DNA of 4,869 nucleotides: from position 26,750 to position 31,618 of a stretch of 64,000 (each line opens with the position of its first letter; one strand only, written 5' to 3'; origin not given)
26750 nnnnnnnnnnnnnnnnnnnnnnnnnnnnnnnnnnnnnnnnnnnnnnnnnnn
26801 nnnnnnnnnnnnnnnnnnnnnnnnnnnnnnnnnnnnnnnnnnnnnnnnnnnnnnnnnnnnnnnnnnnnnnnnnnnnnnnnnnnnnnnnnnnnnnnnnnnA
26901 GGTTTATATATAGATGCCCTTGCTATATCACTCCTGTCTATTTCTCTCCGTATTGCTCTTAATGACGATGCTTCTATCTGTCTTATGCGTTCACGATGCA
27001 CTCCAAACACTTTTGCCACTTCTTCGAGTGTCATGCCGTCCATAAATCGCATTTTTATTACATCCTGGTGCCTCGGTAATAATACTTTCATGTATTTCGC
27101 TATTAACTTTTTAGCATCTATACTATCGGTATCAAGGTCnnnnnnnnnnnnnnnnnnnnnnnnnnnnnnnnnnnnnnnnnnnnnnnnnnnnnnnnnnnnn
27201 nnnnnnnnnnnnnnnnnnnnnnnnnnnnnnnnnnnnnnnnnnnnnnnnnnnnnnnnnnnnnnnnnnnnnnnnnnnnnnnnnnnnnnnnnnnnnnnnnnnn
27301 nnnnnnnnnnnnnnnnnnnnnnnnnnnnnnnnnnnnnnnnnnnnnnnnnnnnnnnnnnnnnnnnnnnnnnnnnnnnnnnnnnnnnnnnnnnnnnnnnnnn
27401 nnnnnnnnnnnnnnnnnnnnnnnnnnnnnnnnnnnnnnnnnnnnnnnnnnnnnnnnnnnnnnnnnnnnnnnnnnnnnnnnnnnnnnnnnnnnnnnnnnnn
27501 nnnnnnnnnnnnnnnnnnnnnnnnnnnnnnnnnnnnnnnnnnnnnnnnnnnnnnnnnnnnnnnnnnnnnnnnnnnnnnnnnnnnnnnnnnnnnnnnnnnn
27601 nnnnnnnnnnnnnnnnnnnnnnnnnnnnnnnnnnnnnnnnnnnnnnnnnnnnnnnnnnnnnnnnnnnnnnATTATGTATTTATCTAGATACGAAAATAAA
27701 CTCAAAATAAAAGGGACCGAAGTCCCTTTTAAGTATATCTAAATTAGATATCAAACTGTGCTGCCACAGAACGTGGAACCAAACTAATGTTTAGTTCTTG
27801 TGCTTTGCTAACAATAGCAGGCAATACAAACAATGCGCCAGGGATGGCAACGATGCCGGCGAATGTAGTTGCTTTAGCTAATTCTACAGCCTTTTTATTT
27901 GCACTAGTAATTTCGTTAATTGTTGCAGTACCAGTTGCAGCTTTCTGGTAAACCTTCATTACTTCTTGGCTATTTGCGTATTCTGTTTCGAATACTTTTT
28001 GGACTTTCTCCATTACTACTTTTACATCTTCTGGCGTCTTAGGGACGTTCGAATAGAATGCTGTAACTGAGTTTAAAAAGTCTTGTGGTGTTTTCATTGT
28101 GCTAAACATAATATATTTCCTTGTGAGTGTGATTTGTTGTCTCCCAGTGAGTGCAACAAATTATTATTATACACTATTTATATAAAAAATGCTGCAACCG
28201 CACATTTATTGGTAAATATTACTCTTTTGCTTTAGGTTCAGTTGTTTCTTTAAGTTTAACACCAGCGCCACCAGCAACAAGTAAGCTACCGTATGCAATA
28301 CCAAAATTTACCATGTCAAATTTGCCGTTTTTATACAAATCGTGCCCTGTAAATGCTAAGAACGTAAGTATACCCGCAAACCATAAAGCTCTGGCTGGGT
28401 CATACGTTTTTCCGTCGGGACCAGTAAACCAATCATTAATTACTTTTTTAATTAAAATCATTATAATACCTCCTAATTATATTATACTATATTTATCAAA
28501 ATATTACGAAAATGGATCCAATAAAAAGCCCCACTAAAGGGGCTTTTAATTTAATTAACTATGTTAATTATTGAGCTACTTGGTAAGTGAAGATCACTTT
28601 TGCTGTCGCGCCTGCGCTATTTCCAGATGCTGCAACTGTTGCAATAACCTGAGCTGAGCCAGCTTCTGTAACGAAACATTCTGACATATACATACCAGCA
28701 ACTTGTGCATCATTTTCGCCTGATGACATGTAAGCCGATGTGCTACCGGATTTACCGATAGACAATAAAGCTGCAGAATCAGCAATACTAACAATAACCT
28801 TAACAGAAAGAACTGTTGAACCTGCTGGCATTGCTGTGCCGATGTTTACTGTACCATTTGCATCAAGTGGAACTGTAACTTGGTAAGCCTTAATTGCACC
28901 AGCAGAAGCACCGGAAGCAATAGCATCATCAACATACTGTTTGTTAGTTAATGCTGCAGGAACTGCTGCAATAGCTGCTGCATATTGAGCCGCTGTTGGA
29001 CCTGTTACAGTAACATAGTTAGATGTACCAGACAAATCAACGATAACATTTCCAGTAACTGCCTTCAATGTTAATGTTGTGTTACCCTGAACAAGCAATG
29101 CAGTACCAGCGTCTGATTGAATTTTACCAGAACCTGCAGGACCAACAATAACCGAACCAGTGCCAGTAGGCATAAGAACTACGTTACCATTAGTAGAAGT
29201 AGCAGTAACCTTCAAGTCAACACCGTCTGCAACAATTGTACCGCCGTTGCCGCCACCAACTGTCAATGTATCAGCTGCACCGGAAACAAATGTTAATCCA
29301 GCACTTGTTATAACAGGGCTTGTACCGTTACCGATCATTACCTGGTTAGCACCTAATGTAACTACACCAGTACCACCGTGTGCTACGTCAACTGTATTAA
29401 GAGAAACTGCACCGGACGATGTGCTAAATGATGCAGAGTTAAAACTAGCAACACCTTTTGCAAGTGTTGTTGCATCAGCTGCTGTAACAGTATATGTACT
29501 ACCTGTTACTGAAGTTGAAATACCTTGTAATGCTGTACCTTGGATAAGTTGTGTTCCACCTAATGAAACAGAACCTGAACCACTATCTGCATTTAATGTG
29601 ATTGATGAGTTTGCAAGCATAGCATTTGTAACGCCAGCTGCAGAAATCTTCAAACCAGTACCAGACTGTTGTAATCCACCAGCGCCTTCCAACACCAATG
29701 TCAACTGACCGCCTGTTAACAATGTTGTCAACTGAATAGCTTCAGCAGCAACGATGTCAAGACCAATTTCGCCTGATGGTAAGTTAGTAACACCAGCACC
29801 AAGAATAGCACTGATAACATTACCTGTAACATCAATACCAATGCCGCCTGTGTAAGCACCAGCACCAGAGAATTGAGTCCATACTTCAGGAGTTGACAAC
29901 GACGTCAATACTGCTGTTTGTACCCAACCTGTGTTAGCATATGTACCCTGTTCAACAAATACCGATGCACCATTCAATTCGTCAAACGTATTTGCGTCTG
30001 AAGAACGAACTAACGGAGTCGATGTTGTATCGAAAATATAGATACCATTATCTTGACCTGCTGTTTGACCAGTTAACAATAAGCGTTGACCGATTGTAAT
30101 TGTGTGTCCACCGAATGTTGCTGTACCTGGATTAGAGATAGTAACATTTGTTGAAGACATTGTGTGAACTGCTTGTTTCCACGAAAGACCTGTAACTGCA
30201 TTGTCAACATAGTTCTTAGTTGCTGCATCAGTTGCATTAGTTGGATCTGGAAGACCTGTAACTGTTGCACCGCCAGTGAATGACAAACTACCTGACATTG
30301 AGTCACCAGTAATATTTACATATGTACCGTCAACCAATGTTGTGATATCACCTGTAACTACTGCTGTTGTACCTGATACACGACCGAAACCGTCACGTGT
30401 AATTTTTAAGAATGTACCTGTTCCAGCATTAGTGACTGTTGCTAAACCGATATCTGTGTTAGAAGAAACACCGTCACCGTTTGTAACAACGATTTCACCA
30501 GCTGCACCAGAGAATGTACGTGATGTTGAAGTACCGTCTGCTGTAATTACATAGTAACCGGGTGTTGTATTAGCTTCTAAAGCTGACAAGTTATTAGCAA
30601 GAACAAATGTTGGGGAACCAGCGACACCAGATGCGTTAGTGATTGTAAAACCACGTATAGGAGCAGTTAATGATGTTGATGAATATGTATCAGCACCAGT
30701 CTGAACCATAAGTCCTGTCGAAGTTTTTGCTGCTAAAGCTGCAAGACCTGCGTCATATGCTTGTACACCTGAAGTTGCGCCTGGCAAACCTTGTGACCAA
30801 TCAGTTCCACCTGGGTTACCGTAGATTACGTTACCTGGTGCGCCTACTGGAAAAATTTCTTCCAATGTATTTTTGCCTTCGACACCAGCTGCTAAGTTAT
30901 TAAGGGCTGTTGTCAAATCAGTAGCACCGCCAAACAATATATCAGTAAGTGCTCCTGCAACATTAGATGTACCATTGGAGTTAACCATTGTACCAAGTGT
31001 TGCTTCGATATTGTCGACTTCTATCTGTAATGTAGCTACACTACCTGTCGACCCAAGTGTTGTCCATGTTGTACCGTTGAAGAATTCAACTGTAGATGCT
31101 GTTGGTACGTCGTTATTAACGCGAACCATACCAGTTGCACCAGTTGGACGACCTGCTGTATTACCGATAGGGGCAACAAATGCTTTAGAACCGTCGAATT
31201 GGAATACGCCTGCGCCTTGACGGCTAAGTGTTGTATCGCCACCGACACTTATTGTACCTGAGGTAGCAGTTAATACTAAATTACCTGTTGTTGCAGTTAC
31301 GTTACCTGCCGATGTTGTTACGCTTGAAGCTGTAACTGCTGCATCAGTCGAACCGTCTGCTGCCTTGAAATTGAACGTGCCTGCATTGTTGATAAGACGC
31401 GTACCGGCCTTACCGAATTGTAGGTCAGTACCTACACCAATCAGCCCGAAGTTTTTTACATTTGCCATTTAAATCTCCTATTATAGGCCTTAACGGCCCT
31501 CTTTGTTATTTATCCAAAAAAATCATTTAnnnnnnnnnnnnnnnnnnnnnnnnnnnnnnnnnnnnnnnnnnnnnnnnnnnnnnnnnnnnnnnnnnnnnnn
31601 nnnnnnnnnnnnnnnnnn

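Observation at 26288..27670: Protein with a near-perfect sigma-70 region 4.2 but no region 2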

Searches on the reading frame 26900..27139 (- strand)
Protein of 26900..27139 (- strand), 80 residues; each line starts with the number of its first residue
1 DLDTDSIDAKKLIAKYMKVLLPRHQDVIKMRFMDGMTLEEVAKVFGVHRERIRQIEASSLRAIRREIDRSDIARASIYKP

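Call 61: search_solved_structures(query=window:26900-27139:-, max_evalue=0.00001, show_alignments=5)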
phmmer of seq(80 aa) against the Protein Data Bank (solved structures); distinct sequences matched with E-value up to 0.00001: 45.
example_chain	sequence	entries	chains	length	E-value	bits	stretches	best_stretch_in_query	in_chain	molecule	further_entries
4g6d_A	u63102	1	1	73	5.1e-10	42.7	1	14-66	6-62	RNA polymerase sigma factor rpoD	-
4g8x_A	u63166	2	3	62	6.1e-10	42.4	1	14-65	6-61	RNA polymerase sigma factor rpoD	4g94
8x6f_E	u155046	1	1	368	4.1e-09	39.8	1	14-65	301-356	RNA polymerase sigma factor SigA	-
7ckq_F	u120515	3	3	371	4.8e-09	39.6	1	14-65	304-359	RNA polymerase sigma factor SigA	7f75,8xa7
1tty_A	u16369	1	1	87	9e-09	38.7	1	12-66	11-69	RNA polymerase sigma factor rpoD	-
9gdo_F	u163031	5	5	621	2.5e-08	37.3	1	15-75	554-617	RNA polymerase sigma factor RpoD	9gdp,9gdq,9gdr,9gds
8h3v_G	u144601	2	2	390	2.5e-08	37.3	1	13-69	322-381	RNA polymerase sigma factor SigA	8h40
1tlh_B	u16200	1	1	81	3.5e-08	36.8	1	19-75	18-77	RNA polymerase sigma factor rpoD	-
2p7v_B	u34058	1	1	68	3.7e-08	36.8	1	20-75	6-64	RNA polymerase sigma factor rpoD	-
3t72_o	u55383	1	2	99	5.4e-08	36.2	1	19-75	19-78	RNA polymerase sigma factor rpoD, DNA-directed RNA polymerase subunit beta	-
9dvs_G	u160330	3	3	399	6.4e-08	36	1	16-71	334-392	RNA polymerase sigma factor SigA1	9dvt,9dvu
8gzg_F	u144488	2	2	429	7.1e-08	35.9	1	16-71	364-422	RNA polymerase sigma factor SigA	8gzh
7ye1_F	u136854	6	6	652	1.2e-07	35.2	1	14-65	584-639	RNA polymerase sigma factor RpoD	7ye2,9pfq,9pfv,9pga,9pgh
7l7b_F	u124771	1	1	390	3.5e-07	33.7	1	15-66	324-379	RNA polymerase sigma factor SigA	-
7n4e_F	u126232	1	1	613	4.2e-07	33.4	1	19-75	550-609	RNA polymerase sigma factor RpoD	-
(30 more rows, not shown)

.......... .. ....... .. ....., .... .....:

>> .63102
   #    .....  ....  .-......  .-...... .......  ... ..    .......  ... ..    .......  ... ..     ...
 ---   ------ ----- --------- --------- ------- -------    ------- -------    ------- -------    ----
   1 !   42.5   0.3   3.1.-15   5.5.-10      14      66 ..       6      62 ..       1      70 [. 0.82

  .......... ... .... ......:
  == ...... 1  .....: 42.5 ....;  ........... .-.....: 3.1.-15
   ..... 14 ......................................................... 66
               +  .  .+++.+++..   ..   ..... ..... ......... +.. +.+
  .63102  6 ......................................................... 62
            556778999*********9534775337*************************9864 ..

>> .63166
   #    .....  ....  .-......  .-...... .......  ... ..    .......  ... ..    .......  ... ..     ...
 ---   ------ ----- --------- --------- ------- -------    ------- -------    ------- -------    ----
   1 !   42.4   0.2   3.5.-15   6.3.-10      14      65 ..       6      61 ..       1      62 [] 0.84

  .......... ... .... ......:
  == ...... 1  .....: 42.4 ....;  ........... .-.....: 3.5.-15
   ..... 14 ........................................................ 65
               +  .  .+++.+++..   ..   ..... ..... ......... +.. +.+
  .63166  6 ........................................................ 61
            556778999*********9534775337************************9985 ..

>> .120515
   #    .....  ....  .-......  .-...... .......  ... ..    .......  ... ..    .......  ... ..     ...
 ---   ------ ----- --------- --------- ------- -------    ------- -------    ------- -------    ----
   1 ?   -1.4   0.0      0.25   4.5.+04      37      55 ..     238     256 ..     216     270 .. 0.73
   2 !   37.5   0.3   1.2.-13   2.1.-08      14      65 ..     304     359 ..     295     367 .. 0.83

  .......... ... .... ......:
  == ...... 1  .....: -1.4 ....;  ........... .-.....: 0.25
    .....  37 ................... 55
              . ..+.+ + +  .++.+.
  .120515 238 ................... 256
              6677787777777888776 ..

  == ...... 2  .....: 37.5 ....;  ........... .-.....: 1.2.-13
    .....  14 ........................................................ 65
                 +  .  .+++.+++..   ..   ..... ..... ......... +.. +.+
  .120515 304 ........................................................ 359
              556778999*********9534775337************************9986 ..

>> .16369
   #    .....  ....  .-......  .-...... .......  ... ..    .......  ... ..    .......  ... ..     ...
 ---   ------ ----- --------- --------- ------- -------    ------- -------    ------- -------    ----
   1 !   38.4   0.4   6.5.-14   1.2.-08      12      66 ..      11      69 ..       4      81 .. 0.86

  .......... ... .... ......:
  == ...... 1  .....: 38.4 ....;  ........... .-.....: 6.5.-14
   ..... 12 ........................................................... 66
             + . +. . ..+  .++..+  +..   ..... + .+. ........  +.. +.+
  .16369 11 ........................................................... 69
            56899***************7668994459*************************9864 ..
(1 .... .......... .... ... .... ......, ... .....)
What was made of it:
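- On Sigma-70 family sigma factor: 22 of 28 HTH residues are identical to primary sigma-4 (call 61).
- Checked: Solved primary-sigma domain 4 chains are the best PDB sequence matches, with 22 of 28 residues identical from TLEEV to LR and the R-E-R-I-R-Q recognition helix intact (call 61).
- The 4.1-4.2 loop is four residues shorter than in primary sigma factors (call 61), and whether flap binding is retained is unknown.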

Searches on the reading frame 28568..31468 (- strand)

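Call 15: search_protein_families(library=phrogs, proteins=[window:28568-31468:-], max_evalue=0.001)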
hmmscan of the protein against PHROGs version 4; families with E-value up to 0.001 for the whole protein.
window:28568-31468:- (966 aa): 4 families
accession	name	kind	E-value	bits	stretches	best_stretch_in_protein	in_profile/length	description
phrog_2647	-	head and packaging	2.7e-28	100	1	402-577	85-267/336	head decoration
phrog_27782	-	unknown function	2.9e-19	70.2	1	400-550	134-287/644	-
phrog_16122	-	head and packaging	3.7e-08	33.8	2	307-439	76-213/526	virion structural protein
phrog_4042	-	unknown function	8.2e-07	30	1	848-942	11-107/129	-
